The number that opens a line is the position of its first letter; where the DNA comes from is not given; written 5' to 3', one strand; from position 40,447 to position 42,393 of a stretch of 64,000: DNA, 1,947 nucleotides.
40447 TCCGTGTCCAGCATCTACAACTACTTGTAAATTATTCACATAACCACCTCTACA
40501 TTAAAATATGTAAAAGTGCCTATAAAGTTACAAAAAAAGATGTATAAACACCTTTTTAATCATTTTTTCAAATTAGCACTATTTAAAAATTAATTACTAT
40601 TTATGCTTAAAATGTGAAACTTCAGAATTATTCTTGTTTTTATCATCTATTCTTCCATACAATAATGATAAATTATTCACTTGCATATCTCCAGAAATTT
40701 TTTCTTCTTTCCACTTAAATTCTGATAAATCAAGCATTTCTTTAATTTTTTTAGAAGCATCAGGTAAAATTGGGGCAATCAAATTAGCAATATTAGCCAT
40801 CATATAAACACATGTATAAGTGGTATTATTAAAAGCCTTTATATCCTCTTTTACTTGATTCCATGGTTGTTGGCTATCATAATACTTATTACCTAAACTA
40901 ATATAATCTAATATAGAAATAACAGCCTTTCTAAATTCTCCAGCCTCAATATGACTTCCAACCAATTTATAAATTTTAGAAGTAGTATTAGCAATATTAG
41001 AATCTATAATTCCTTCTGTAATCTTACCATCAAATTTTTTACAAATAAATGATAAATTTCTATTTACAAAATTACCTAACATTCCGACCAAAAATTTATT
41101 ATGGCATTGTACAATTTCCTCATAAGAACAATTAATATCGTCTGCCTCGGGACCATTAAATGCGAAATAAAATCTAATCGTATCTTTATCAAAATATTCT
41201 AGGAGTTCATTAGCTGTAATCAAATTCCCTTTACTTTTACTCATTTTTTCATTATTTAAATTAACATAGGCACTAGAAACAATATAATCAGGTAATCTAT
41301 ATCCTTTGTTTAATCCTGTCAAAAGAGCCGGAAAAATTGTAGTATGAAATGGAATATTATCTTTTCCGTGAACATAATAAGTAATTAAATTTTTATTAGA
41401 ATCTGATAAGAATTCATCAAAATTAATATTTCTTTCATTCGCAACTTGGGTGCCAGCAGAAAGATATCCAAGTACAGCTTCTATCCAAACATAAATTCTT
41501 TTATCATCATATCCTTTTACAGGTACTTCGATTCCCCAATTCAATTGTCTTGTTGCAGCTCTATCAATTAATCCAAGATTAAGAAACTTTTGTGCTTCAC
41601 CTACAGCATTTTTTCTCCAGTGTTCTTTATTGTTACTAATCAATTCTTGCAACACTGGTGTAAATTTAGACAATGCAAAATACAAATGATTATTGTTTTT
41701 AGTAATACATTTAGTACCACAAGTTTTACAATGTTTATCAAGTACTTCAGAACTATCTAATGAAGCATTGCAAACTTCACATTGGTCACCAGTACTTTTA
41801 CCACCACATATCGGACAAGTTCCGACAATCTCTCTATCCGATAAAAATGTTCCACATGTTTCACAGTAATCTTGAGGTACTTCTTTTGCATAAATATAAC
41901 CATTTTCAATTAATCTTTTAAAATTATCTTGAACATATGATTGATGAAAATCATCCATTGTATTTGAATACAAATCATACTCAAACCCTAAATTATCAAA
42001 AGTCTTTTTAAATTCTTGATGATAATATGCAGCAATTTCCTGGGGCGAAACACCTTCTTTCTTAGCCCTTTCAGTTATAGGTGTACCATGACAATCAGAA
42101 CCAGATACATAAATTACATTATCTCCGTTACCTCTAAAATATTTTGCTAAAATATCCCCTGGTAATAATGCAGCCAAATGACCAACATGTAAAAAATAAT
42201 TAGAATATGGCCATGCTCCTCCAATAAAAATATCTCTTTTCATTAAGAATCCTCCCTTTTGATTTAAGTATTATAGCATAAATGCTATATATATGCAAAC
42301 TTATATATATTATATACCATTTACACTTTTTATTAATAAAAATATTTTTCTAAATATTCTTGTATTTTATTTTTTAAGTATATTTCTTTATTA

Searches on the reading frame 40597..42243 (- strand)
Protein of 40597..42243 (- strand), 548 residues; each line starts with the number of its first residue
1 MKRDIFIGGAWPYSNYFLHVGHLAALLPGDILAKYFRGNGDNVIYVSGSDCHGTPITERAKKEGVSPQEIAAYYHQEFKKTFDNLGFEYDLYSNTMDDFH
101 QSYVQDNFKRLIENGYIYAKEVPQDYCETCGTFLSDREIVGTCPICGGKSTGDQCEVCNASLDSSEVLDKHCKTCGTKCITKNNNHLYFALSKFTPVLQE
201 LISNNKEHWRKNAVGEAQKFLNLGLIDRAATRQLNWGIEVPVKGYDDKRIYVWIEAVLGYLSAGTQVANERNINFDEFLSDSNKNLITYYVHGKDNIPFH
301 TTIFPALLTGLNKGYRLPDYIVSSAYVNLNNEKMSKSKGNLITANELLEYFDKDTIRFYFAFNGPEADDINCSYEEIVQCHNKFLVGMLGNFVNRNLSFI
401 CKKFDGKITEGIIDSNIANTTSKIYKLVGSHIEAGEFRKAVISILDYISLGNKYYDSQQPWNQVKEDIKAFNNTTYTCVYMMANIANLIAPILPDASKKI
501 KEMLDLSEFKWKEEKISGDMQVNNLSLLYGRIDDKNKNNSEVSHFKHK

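Call 3: search_protein_families(library=pfam, proteins=[window:40597-42243:-])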
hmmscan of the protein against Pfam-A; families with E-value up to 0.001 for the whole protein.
window:40597-42243:- (548 aa): 6 families
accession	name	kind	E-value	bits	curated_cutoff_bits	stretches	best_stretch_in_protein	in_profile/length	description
PF09334.17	tRNA-synt_1g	-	3.7e-123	411.6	20.1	1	6-396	2-390/391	tRNA synthetases class I (M)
PF00133.28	tRNA-synt_1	-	8e-22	78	22.7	2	12-247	32-250/414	tRNA synthetases class I (I, L, M and V)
PF01406.26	tRNA-synt_1e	-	4.1e-16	59.7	27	2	316-361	236-281/301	tRNA synthetases class I (C) catalytic domain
PF19303.5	Anticodon_3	-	1.1e-12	48.5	23.5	1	419-515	17-112/152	Anticodon binding domain of methionyl tRNA ligase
PF01921.24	tRNA-synt_1f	-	2e-07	30.7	27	1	330-378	279-326/360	tRNA synthetases class I (K)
PF08264.19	Anticodon_1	-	4.4e-05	23.8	25.1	1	415-502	2-91/148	Anticodon-binding domain of tRNA ligase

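Call 4: search_protein_families(library=ncbifam, proteins=[window:40597-42243:-])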
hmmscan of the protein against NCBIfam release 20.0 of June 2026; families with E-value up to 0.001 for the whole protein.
window:40597-42243:- (548 aa): 21 families
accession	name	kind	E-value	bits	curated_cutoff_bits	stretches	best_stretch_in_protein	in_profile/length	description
NF001100.0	PRK00133.1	equivalog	7.1e-156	520.5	587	1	2-536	4-535/676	methionine--tRNA ligase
TIGR00398.1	metG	equivalog_domain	3.7e-138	461.6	336.35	1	6-533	2-530/530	methionine--tRNA ligase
NF008900.0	PRK12267.1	equivalog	9.3e-84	282.1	598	1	2-540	3-518/648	methionine--tRNA ligase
NF008860.0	PRK11893.2-2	equivalog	1.7e-44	152.7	761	2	10-271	8-268/583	methionine--tRNA ligase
NF008859.0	PRK11893.2-1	equivalog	8.7e-41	140.4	553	1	12-390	11-386/498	methionine--tRNA ligase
NF008957.0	PRK12300.1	subfamily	1.7e-31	109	677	3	293-509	586-784/946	leucine--tRNA ligase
TIGR00396.1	leuS_bact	equivalog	2.2e-31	108.8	548.4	2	6-145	32-176/843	leucine--tRNA ligase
NF009687.0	PRK13208.1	equivalog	7.3e-30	103.8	738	2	12-139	47-189/801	valine--tRNA ligase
NF008863.0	PRK11893.2-5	equivalog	1.9e-29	102.7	551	1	10-397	12-397/531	methionine--tRNA ligase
TIGR00395.1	leuS_arch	equivalog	4.2e-26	91.2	648.5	2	291-503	578-775/938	leucine--tRNA ligase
TIGR00392.1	ileS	equivalog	6.7e-26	90.7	621.4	2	328-538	606-821/861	isoleucine--tRNA ligase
TIGR00422.1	valS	equivalog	2.5e-24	85.3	612.1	2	330-504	523-699/863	valine--tRNA ligase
NF004349.1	PRK05729.1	equivalog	2.9e-19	68.8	704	2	292-504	493-683/860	valine--tRNA ligase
NF008861.0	PRK11893.2-3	equivalog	4.1e-18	65.3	633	1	11-373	13-376/496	methionine--tRNA ligase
TIGR00435.1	cysS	equivalog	1.5e-14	54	340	2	315-362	247-294/466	cysteine--tRNA ligase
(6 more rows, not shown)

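Call 59: search_protein_families(library=padloc, proteins=[window:40597-42243:-], max_evalue=0.001)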
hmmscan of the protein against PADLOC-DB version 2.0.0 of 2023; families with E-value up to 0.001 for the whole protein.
window:40597-42243:- (548 aa): 0 families

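Call 66: find_related_loci(query=window:40600-42243:-, collection=genome_contigs, flank=10000)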
Query window:40600-42243:- (548 aa) in genome_contigs; peptide patterns used: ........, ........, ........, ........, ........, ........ (x = any residue, [..] = any of these).
93 stretches matched a pattern; 54 encode a relative of the query (tblastn E <= 1e-3); 54 distinct loci.
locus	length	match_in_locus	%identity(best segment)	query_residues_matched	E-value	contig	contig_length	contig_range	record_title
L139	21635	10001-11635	95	2-548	0e+0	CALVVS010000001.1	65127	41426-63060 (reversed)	MAG: uncultured Bacilli bacterium isolate BRZ_EQ__bin60 genome assembly, contig: BRZ_EQ__NODE_1002_length_65127_cov_8.45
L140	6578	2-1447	100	67-548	0e+0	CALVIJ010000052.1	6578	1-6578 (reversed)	MAG: uncultured Bacilli bacterium isolate BRZ_T__bin41 genome assembly, contig: BRZ_T__NODE_18919_length_6578_cov_3.8652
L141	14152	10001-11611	72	2-538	0e+0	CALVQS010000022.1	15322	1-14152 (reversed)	MAG: uncultured Bacilli bacterium isolate BRZ_V__bin2 genome assembly, contig: BRZ_V__NODE_4533_length_15322_cov_7.19376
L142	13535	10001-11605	72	2-536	0e+0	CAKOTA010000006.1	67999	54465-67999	MAG: uncultured Bacilli bacterium isolate REFINED_METABAT215_TOP10_CONTIGS_1500_ASSEMBLY_K77_MERGED__Hadza_MoBio_hadza-E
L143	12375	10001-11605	72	2-536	0e+0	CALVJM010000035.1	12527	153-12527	MAG: uncultured Bacilli bacterium isolate BRZ_F__bin63 genome assembly, contig: BRZ_F__NODE_5626_length_12527_cov_5.6822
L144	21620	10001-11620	72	2-542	0e+0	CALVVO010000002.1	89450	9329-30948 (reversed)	MAG: uncultured Bacilli bacterium isolate BRZ_DA__bin2 genome assembly, contig: BRZ_DA__NODE_389_length_89450_cov_6.7018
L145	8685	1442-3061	72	1-540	0e+0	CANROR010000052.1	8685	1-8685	MAG: uncultured Bacilli bacterium isolate Lapin-020__bin113 genome assembly, contig: Lapin-020__NODE_12091_length_8685_c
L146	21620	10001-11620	72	1-540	0e+0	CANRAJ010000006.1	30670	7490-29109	MAG: uncultured Bacilli bacterium isolate Lapin-026__bin16 genome assembly, contig: Lapin-026__NODE_1599_length_30670_co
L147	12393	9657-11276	70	2-541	0e+0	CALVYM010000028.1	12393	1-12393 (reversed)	MAG: uncultured Bacilli bacterium isolate BRZ_CT__bin11 genome assembly, contig: BRZ_CT__NODE_6237_length_12393_cov_12.5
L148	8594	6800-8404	71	1-535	0e+0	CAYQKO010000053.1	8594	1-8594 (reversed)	MAG TPA_asm: uncultured Muribaculaceae bacterium isolate SRP222994_co1_113 genome assembly, contig: NODE_17145_length_85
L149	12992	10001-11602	72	2-535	0e+0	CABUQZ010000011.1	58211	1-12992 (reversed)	MAG TPA_asm: uncultured Clostridium sp. isolate MGYG-HGUT-04303 genome assembly, contig: GUT_GENOME265610_11, whole geno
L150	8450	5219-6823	72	1-535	0e+0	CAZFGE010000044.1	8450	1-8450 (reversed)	MAG TPA_asm: uncultured Muribaculaceae bacterium isolate SRP278969_co1_93 genome assembly, contig: NODE_12985_length_845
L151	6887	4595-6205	70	2-538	0e+0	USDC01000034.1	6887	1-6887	uncultured Tenericutes bacterium isolate UMGS1611 genome assembly, contig: NODE_4593_length_6887_cov_3.252635, whole gen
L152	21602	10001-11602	72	2-535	0e+0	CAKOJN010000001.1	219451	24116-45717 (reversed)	MAG: uncultured Bacilli bacterium isolate REFINED_METABAT215_TOP10_CONTIGS_1500_ASSEMBLY_K77_MERGED__Hadza_MoBio_hadza-I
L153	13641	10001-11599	70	2-534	0e+0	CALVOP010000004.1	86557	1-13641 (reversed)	MAG: uncultured Bacilli bacterium isolate BRZ_EP__bin79 genome assembly, contig: BRZ_EP__NODE_575_length_86557_cov_15.60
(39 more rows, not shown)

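Call 85: search_solved_structures(query=L139:8789-9826:+, max_evalue=0.00001)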
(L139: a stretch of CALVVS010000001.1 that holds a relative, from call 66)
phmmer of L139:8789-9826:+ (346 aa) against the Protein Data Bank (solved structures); distinct sequences matched with E-value up to 0.00001: 21.
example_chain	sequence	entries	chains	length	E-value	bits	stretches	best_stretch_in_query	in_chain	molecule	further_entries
5f1y_A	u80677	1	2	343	2.3e-116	392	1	1-342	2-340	MccC family protein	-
5f9m_A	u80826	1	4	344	2.4e-116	392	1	1-342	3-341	MccC family protein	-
5f5x_A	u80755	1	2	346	2.4e-116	392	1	1-342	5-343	MccC family protein Ba3275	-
5jyb_A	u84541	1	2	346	3.9e-114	384.7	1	1-342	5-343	MccC family protein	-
4e94_A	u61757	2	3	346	1.7e-63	218.2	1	13-339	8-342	MccC family protein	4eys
5usd_A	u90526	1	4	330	9.6e-36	127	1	3-330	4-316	Peptidase S66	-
4e5s_A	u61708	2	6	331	9.7e-36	126.9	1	3-330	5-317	MccFlike protein (BA_5613) | LD-carboxypeptidase family protein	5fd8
3gjz_A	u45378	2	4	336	2.7e-34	122.2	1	3-342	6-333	Microcin immunity protein MccF | Microcin C7 self-immunity protein mccF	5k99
3u1b_A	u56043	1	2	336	3.1e-34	122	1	3-342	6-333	Microcin immunity protein MccF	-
3t5m_A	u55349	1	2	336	7e-34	120.8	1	3-342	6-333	Microcin immunity protein MccF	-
3tla_A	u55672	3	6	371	2.1e-33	119.3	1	7-344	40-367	MccF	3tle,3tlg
3tlb_A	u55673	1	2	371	2.9e-33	118.8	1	7-344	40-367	MccF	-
3tyx_A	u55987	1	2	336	3.5e-33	118.5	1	3-342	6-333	Microcin immunity protein MccF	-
3sr3_A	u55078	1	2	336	3.9e-33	118.4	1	3-342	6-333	Microcin immunity protein MccF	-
3tlc_A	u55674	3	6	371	5.5e-33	117.9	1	7-344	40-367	MccF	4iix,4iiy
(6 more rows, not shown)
